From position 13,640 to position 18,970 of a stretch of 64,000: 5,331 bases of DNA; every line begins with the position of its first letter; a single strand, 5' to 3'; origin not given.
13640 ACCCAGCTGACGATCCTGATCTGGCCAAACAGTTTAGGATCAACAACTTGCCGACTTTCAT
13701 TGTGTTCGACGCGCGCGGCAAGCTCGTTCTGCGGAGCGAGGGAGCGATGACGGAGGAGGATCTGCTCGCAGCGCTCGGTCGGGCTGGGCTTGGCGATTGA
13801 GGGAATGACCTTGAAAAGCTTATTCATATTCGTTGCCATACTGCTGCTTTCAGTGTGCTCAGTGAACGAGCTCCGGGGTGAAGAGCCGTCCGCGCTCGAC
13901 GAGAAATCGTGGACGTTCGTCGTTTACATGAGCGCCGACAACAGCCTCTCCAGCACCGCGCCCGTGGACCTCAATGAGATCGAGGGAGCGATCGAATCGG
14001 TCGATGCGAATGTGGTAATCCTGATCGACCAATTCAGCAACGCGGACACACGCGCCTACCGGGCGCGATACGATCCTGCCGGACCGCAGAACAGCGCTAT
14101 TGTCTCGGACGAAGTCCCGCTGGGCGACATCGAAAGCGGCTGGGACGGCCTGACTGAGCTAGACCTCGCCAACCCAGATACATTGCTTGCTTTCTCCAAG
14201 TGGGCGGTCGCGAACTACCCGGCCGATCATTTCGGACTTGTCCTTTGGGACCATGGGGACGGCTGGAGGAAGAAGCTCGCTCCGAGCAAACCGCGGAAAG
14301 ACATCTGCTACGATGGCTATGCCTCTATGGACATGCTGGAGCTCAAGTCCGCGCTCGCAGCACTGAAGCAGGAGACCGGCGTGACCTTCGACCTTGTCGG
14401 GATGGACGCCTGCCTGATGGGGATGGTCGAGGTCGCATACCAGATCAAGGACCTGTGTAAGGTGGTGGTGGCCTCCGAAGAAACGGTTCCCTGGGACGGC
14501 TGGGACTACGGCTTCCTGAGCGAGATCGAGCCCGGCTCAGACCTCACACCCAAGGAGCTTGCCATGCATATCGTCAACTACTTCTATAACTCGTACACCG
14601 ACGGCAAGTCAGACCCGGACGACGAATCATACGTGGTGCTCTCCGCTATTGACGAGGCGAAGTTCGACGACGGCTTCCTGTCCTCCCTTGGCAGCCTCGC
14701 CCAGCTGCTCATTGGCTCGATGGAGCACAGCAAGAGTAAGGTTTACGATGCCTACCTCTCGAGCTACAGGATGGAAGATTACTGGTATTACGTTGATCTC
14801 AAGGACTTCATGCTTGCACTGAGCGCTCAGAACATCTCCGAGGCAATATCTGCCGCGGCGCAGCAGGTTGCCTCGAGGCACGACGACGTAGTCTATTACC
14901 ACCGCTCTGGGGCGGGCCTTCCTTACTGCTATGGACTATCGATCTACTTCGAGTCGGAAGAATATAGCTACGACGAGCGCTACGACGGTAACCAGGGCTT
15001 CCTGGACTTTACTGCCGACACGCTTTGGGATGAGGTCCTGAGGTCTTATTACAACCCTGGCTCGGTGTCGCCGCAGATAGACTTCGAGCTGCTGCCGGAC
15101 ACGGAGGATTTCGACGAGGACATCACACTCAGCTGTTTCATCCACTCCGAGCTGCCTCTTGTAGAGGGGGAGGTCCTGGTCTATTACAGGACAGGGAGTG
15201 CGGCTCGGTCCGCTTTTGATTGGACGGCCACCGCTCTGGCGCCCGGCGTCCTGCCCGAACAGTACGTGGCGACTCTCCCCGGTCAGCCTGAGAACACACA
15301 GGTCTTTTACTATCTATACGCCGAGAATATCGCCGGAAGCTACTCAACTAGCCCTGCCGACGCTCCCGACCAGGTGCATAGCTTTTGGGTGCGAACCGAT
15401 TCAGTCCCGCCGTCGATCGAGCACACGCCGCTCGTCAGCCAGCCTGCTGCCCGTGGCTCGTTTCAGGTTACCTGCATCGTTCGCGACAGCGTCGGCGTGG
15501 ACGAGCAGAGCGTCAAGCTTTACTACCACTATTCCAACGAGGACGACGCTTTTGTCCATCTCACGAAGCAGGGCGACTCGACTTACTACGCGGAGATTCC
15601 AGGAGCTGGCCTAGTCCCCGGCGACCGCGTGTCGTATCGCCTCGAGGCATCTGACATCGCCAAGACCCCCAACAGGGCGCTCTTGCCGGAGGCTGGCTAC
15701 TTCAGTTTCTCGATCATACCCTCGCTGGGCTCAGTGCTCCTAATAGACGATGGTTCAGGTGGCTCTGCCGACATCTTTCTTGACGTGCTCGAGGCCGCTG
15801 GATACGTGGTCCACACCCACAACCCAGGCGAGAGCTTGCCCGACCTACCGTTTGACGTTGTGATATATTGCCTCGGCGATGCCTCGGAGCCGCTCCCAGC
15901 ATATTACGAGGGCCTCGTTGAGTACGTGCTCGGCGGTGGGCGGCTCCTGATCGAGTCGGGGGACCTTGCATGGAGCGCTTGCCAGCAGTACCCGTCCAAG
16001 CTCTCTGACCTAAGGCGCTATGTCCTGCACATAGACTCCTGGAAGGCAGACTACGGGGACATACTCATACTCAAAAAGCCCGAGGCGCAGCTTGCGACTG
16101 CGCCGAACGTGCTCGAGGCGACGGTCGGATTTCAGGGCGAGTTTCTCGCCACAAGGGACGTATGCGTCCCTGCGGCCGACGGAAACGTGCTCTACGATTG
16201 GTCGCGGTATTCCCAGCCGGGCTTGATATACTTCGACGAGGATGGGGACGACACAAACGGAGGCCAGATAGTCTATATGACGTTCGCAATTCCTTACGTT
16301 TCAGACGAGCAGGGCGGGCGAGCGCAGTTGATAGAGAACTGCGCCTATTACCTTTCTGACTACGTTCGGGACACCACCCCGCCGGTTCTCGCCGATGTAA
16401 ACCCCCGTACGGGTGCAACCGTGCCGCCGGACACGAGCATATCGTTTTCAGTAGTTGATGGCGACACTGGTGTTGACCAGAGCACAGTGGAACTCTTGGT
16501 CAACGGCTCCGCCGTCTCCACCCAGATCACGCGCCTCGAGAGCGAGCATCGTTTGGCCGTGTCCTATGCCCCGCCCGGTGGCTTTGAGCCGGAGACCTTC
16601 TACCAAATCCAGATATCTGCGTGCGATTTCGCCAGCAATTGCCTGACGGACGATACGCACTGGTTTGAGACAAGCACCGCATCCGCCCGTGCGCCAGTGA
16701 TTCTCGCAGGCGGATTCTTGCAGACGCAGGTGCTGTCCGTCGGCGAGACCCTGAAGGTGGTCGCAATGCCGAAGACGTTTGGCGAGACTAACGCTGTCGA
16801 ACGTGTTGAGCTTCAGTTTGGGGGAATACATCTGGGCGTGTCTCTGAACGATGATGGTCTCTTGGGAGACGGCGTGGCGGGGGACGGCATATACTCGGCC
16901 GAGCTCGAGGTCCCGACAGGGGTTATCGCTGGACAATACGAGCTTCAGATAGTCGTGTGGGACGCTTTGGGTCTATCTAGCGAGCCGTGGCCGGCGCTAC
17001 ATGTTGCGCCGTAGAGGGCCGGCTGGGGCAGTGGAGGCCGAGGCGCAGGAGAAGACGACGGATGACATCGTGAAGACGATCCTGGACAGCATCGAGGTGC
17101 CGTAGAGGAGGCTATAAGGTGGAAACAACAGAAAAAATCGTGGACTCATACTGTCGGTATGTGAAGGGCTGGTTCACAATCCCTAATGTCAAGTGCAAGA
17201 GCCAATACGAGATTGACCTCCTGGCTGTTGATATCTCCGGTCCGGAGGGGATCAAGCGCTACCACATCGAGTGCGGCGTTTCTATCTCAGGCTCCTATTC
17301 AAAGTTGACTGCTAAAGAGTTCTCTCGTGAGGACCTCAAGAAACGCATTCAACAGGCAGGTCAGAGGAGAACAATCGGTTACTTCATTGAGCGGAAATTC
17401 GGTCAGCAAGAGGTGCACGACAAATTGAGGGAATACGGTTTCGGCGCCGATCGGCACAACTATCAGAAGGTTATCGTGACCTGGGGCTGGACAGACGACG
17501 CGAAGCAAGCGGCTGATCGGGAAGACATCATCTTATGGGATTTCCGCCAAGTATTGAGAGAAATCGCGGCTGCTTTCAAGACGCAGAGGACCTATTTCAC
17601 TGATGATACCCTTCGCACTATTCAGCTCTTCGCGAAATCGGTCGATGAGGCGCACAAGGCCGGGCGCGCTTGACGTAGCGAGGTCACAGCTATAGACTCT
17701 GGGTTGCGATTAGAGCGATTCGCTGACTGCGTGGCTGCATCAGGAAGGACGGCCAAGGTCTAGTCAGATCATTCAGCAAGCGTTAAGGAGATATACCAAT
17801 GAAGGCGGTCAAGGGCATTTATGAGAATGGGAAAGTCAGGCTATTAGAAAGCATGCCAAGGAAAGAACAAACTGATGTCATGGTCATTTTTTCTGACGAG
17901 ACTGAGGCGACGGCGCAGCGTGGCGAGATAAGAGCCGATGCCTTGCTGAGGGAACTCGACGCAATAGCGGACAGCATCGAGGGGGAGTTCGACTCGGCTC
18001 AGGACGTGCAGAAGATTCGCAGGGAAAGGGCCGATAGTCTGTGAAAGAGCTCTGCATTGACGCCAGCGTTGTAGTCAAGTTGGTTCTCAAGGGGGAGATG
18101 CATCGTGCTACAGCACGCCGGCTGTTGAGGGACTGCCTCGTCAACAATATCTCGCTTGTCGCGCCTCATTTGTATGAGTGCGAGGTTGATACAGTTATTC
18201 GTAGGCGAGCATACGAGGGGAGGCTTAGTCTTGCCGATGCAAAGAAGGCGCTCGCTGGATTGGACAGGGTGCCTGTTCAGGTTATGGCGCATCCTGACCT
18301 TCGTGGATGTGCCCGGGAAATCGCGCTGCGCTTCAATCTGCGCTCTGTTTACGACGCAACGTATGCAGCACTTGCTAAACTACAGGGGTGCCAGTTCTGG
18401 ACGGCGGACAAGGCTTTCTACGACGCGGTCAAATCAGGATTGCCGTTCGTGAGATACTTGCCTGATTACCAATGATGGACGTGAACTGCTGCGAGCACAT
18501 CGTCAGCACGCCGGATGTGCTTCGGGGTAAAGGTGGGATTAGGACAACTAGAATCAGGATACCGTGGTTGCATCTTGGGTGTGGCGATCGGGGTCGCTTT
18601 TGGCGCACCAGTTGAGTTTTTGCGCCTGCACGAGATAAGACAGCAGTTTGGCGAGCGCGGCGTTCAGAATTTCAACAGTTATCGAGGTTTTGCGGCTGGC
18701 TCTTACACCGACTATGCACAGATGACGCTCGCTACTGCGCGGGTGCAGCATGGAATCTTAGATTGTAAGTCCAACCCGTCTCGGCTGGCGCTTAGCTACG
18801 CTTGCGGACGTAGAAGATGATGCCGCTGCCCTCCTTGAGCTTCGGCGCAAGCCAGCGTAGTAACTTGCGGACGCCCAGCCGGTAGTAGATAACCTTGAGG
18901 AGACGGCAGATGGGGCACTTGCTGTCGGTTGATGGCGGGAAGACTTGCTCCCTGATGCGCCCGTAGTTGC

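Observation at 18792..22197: Translationally coupled operon: radical SAM/SPASM, GT-C membrane glycosyltransferase and Zn-ribbon SAM methyltransferase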

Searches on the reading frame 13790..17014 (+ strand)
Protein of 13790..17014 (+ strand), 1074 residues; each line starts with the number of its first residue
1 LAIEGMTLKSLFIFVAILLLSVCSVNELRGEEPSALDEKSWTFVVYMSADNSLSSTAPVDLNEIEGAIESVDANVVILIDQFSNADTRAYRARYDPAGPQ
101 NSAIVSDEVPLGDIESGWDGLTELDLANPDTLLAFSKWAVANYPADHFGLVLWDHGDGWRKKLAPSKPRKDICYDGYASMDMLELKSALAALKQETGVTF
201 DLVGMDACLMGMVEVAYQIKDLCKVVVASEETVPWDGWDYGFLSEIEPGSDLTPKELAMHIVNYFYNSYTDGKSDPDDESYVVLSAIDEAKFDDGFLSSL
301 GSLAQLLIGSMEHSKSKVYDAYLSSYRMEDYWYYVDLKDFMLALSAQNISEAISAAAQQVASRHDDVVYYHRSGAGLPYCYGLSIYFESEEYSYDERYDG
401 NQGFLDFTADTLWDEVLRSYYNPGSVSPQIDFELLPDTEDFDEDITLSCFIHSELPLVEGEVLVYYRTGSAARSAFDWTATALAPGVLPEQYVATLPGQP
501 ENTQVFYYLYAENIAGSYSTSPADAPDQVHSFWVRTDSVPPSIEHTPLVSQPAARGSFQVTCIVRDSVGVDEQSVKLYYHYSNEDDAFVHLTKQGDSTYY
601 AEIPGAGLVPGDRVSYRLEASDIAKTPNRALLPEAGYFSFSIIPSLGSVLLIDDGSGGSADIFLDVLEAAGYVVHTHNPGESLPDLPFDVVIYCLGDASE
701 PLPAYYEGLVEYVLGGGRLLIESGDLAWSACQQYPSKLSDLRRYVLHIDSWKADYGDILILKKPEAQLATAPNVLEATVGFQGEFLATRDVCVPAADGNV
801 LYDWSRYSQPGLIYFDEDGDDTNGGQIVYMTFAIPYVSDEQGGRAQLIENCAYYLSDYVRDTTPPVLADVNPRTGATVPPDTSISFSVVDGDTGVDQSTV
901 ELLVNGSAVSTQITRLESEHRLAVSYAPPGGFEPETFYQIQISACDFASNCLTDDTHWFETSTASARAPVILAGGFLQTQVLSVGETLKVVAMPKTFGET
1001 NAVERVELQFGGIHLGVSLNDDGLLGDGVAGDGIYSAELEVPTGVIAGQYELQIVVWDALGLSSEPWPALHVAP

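Call 61: search_protein_families(library=pfam, proteins=[window:13790-17014:+], max_evalue=0.01)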
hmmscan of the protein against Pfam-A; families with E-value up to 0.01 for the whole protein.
window:13790-17014:+ (1074 aa): 1 family
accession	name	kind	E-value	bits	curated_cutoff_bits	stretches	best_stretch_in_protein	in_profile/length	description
PF03415.19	Peptidase_C11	-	1.1e-54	186.8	25.8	1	45-419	1-358/359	Clostripain family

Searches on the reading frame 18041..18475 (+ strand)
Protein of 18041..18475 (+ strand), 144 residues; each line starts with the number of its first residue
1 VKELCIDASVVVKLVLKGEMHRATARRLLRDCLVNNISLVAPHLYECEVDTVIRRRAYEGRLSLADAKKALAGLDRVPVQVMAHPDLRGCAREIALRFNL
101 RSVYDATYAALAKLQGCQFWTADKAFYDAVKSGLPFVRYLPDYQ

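Call 61: search_protein_families(library=pfam, proteins=[window:18041-18475:+], max_evalue=0.01)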
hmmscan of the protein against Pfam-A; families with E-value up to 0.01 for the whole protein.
window:18041-18475:+ (144 aa): 3 families
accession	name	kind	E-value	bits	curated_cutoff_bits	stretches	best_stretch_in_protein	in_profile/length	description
PF01850.27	PIN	-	6.7e-11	43.3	23.6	1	5-129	2-117/120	PIN domain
PF10130.15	PIN_2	-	0.0017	19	22.4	1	6-127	2-116/133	PIN domain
PF13470.12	PIN_3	-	0.0049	18.1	27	1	4-112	2-101/115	PIN domain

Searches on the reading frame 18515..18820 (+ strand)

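Call 61: search_protein_families(library=pfam, proteins=[window:18515-18820:+], max_evalue=0.01)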
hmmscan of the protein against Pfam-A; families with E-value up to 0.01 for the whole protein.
window:18515-18820:+ (101 aa): 1 family
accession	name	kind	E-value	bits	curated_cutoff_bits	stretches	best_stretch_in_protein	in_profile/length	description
PF03747.19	ADP_ribosyl_GH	-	5.3e-14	53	26.2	1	18-77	1-61/287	ADP-ribosylglycohydrolase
